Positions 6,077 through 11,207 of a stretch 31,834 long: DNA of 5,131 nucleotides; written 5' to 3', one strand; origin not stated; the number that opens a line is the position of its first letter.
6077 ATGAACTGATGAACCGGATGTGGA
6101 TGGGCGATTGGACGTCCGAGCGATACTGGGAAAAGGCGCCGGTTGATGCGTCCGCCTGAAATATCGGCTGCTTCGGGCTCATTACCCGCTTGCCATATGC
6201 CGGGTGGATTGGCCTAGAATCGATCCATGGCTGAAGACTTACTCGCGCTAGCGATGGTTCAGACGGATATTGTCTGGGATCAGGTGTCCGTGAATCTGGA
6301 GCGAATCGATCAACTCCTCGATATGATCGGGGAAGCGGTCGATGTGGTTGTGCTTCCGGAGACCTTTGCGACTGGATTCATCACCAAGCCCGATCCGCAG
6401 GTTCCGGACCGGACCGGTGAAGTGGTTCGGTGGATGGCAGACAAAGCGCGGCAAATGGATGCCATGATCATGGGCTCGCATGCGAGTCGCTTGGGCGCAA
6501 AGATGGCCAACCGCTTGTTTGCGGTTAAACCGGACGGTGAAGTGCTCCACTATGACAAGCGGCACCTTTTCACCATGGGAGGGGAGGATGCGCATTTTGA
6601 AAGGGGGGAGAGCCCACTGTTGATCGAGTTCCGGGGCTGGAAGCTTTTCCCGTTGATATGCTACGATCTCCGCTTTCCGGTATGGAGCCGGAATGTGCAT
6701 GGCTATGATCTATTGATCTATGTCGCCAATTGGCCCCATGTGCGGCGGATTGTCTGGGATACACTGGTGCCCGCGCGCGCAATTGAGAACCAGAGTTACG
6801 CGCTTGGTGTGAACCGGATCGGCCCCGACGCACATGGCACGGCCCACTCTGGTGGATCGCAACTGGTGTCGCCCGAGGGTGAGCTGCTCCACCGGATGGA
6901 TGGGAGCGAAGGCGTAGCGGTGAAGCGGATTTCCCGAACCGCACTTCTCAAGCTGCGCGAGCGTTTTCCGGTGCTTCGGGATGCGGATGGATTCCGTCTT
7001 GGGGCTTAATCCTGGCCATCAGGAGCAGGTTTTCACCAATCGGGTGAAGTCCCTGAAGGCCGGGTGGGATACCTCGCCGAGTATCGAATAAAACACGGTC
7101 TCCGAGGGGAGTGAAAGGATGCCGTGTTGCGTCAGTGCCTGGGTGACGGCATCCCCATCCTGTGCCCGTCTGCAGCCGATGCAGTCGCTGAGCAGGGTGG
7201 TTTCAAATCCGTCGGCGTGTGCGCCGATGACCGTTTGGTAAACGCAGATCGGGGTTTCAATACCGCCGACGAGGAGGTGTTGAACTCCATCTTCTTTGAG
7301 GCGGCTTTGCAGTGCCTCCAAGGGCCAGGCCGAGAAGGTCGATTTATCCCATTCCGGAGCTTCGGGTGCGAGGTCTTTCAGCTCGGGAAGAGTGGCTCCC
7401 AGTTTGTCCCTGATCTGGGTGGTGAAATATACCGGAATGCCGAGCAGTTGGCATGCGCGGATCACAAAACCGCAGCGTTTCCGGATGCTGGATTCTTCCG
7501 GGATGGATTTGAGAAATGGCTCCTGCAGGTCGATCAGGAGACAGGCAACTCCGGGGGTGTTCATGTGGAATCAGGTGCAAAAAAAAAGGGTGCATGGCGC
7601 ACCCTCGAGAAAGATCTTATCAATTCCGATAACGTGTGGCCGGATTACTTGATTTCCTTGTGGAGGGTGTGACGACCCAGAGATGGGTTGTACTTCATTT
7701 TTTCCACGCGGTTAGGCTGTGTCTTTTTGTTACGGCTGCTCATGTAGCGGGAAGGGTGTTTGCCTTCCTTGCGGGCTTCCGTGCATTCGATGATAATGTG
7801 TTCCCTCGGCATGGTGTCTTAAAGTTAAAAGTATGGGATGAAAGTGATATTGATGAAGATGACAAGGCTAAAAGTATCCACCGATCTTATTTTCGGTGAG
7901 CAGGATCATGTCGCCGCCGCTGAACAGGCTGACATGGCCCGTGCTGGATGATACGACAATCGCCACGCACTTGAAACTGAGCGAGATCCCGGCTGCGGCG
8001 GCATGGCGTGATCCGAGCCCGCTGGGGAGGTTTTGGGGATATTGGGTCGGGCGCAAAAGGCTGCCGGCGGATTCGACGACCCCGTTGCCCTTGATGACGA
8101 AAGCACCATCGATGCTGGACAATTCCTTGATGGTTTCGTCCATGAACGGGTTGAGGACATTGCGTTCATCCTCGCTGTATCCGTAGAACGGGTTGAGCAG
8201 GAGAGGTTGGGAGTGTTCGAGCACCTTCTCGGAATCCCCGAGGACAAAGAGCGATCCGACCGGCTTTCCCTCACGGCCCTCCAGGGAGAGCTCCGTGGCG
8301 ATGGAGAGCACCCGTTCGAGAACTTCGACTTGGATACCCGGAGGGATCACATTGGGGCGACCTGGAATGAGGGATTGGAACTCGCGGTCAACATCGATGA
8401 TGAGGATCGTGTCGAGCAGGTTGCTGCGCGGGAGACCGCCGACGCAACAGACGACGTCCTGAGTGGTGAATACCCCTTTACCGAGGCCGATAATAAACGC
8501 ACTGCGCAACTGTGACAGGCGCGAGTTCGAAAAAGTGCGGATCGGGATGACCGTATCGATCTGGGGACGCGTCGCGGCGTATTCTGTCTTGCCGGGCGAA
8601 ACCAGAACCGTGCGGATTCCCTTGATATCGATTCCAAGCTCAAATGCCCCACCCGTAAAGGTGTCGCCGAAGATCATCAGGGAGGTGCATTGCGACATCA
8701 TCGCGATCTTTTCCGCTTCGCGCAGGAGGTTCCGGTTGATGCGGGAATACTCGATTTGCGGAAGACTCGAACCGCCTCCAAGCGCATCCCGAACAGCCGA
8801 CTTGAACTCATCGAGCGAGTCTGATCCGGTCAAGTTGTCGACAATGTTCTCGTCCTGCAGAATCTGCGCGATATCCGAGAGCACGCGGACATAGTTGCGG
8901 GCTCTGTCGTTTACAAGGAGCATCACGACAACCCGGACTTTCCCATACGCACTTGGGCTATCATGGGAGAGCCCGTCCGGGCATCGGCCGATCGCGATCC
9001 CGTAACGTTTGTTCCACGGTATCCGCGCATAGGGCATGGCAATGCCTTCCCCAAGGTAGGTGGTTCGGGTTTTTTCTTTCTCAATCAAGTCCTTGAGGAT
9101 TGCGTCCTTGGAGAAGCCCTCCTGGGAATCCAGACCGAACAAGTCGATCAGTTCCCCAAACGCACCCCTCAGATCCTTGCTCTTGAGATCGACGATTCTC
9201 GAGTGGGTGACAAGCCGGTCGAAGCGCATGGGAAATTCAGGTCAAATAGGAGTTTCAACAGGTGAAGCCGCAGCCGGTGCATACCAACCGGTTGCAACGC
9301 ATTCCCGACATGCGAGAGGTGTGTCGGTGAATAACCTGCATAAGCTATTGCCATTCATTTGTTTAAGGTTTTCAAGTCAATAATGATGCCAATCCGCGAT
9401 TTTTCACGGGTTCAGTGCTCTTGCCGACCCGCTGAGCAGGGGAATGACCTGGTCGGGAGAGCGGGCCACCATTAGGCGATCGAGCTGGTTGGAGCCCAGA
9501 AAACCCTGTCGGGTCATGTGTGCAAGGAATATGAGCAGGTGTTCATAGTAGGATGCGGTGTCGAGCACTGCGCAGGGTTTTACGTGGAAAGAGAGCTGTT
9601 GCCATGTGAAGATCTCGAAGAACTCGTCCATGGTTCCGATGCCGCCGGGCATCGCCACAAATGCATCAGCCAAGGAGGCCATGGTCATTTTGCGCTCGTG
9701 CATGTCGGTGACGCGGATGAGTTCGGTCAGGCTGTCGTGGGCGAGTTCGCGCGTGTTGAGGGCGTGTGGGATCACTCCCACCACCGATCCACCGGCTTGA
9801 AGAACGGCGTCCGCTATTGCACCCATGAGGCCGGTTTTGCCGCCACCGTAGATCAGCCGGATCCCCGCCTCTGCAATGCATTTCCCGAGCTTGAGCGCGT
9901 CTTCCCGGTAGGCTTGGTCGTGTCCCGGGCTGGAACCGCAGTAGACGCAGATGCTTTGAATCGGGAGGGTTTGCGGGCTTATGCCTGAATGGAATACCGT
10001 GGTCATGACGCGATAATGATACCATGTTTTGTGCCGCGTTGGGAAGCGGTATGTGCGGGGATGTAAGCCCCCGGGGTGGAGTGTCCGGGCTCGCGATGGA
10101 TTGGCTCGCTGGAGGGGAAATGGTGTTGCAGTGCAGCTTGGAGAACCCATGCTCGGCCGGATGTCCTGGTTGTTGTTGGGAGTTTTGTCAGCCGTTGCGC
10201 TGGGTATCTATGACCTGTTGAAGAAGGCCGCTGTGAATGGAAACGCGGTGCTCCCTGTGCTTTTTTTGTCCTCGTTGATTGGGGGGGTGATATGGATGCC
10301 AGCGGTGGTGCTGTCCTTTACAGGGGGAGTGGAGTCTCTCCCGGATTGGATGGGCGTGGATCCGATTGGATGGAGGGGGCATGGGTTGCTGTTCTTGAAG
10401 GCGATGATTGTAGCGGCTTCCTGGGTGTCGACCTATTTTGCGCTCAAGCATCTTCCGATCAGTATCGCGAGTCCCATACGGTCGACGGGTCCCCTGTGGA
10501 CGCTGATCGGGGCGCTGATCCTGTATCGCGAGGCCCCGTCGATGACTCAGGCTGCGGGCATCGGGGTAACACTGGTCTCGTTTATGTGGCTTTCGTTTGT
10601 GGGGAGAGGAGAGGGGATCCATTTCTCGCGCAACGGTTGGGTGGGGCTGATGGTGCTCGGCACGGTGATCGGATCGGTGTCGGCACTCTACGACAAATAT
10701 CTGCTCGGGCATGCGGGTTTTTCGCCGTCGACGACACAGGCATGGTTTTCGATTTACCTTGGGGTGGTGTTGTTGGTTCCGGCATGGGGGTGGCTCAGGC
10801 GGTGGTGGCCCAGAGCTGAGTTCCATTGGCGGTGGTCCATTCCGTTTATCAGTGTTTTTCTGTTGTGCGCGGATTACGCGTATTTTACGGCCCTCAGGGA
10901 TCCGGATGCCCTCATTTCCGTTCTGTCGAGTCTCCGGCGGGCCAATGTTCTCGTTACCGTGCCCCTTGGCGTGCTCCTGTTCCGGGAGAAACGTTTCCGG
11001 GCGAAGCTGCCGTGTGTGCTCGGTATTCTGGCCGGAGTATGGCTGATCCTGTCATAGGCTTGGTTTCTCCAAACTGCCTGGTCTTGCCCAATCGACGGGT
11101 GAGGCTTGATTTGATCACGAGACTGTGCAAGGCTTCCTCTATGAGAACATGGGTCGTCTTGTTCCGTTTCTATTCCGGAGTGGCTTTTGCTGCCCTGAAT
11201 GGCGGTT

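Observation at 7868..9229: Diadenylate cyclase fused to a PTS EIIA domain whose phospho-His is replaced by Tyr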

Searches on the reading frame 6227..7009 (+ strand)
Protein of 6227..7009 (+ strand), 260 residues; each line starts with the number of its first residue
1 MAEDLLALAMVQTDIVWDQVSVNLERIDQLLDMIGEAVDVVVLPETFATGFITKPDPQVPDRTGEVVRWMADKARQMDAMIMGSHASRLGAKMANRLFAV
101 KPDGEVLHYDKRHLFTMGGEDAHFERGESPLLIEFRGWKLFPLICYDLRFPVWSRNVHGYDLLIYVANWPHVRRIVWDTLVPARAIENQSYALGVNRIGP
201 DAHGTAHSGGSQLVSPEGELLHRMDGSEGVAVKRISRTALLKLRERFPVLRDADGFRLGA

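Call 54: search_protein_families(library=pfam, proteins=[window:6227-7009:+])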
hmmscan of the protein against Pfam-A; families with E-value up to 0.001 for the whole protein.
window:6227-7009:+ (260 aa): 1 family
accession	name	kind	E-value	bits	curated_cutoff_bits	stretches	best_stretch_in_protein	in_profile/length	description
PF00795.27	CN_hydrolase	-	1.1e-26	94.2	23.2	1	8-237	2-248/256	Carbon-nitrogen hydrolase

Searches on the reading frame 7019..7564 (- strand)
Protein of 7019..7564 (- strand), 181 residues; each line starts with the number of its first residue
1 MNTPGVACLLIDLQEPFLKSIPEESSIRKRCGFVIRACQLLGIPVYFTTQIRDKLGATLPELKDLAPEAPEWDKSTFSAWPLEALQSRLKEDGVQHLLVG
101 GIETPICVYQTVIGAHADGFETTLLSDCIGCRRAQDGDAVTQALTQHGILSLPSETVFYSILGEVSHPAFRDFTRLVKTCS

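Call 54: search_protein_families(library=pfam, proteins=[window:7019-7564:-])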
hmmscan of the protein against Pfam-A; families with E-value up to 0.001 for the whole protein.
window:7019-7564:- (181 aa): 1 family
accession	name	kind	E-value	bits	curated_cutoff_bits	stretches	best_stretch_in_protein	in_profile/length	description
PF00857.26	Isochorismatase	-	2e-24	87.1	27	1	7-148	2-167/175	Isochorismatase domain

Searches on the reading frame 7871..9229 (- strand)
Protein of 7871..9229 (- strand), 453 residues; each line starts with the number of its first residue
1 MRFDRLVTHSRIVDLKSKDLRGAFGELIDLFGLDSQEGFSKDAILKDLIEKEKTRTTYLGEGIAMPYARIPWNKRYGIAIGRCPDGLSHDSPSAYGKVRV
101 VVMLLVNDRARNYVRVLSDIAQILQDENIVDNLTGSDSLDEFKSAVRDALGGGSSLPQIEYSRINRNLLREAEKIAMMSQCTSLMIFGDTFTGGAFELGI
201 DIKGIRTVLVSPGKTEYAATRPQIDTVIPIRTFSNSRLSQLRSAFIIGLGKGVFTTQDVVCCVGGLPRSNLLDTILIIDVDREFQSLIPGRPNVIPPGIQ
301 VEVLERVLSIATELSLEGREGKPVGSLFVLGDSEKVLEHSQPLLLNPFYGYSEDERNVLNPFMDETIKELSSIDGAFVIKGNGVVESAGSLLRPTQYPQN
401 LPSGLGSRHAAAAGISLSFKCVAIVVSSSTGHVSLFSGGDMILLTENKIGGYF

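Call 4: search_protein_families(library=pfam, proteins=[window:7871-9229:-], max_evalue=1)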
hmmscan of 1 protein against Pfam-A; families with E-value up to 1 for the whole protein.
window:7871-9229:- (453 aa): 3 families
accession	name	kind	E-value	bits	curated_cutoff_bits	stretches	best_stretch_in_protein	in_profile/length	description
PF02457.21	DAC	-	7.5e-21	74.4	27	1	315-440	3-118/119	DisA bacterial checkpoint controller nucleotide-binding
PF00359.27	PTS_EIIA_2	-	1.2e-16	61.4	27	1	35-144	29-139/144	Phosphoenolpyruvate-dependent sugar phosphotransferase system, EIIA 2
PF21755.2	DacZ_P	-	1.4e-10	41.3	27.4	1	168-283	5-120/125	Probable sensor domain DacZ_P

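Call 5: search_protein_families(library=ncbifam, proteins=[window:7871-9229:-], max_evalue=1)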
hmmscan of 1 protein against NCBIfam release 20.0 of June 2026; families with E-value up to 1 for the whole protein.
window:7871-9229:- (453 aa): 13 families
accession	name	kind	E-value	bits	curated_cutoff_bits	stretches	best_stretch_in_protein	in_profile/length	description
NF041371.1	Diadnylcyc_Halo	equivalog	9.4e-34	117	430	1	239-443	65-263/270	diadenylate cyclase DacZ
TIGR01419.1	nitro_reg_IIA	equivalog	4.8e-10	39.5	138.7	1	37-144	36-141/145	PTS IIA-like nitrogen regulatory protein PtsN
TIGR00159.1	TIGR00159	equivalog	3.7e-09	36.3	188.8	1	374-441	169-233/254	diadenylate cyclase CdaA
TIGR00848.1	fruA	subfamily_domain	3.9e-09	36.5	103.5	1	40-133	35-129/129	fructose PTS transporter subunit IIA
NF011663.0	PRK15083.1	subfamily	3.7e-08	31.9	589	1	36-142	524-630/639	PTS mannitol transporter subunit IICBA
NF038327.1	c-di-AMP_CdaM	exception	7e-08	32.2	225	1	369-447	104-180/196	diadenylate cyclase CdaM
NF038328.1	c-di-AMP_CdaS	exception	3.4e-07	30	225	1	374-441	122-187/191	sporulation-specific diadenylate cyclase CdaS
NF008319.0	PRK11109.1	equivalog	4.2e-06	26.3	302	1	36-146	31-139/376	fused PTS fructose transporter subunit IIA/HPr protein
NF007389.0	PRK09913.1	equivalog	4.2e-05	23.5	151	1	34-137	29-134/148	PTS fructose transporter subunit IIA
NF010009.0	PRK13482.1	equivalog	4.3e-05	22.8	201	1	360-446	58-143/357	DNA integrity scanning diadenylate cyclase DisA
NF007293.0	PRK09765.1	equivalog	5.1e-05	22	763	1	40-149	41-152/639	PTS 2-O-a-mannosyl-D-glycerate transporter subunit IIABC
NF008145.0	PRK10896.1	equivalog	0.00019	21.2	221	1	39-145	45-152/161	PTS IIA-like nitrogen regulatory protein PtsN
NF010351.0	PRK13779.1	equivalog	0.00031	19.7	766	1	36-146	31-139/503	bifunctional PTS system fructose-specific transporter subunit IIA/HPr protein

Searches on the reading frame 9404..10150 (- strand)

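Call 54: search_protein_families(library=pfam, proteins=[window:9404-10150:-])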
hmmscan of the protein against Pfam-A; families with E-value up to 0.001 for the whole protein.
window:9404-10150:- (248 aa): 2 families
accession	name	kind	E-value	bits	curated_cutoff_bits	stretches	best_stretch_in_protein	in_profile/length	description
PF03641.19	Lysine_decarbox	-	2.3e-42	144.7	27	1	109-237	1-129/131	Possible lysine decarboxylase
PF18306.6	LDcluster4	-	3.4e-17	62.9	26.3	1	72-178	8-111/151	SLOG cluster4 family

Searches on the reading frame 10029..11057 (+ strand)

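Call 54: search_protein_families(library=pfam, proteins=[window:10029-11057:+])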
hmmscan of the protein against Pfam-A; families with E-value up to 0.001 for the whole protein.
window:10029-11057:+ (342 aa): 1 family
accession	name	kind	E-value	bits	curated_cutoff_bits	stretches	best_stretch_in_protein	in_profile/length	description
PF00892.27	EamA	-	4.2e-17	63.1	28.2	2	46-189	2-134/135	EamA-like transporter family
